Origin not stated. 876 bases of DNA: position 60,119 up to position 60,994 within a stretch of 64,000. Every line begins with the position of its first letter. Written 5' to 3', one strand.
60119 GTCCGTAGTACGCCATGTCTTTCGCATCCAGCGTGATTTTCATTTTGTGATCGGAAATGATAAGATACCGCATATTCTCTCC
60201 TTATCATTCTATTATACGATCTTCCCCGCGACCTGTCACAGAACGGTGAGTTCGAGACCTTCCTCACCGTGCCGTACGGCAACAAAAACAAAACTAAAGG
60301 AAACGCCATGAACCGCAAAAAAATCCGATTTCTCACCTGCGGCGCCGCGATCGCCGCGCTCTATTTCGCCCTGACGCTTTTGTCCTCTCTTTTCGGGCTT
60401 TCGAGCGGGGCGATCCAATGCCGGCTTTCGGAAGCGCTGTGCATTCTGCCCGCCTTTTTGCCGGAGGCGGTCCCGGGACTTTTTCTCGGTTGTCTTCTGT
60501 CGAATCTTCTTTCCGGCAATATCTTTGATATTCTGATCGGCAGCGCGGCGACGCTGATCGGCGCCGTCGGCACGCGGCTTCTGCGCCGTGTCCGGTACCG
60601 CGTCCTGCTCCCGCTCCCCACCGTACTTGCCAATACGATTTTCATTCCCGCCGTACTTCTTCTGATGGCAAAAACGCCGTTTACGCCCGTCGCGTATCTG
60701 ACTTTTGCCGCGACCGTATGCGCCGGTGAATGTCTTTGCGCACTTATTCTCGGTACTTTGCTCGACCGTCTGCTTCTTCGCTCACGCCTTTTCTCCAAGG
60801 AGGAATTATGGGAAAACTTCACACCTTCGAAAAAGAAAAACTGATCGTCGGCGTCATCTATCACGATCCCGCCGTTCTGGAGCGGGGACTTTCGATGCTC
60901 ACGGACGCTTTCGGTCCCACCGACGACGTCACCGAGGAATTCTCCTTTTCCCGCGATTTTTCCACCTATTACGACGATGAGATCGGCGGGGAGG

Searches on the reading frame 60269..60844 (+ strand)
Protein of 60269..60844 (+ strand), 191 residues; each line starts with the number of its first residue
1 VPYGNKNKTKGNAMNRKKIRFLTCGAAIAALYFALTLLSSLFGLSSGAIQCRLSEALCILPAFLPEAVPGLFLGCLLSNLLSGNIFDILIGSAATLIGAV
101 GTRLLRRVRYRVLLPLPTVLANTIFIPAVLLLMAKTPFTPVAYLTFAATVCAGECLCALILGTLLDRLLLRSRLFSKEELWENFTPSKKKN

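Call 35: search_protein_families(library=pfam, proteins=[window:60269-60844:+], max_evalue=0.01)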
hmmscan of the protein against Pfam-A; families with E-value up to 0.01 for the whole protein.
window:60269-60844:+ (191 aa): 1 family
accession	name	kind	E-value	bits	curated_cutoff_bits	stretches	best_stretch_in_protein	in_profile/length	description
PF06177.16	QueT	-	1.6e-36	126.1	33.7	1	23-168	2-138/141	QueT transporter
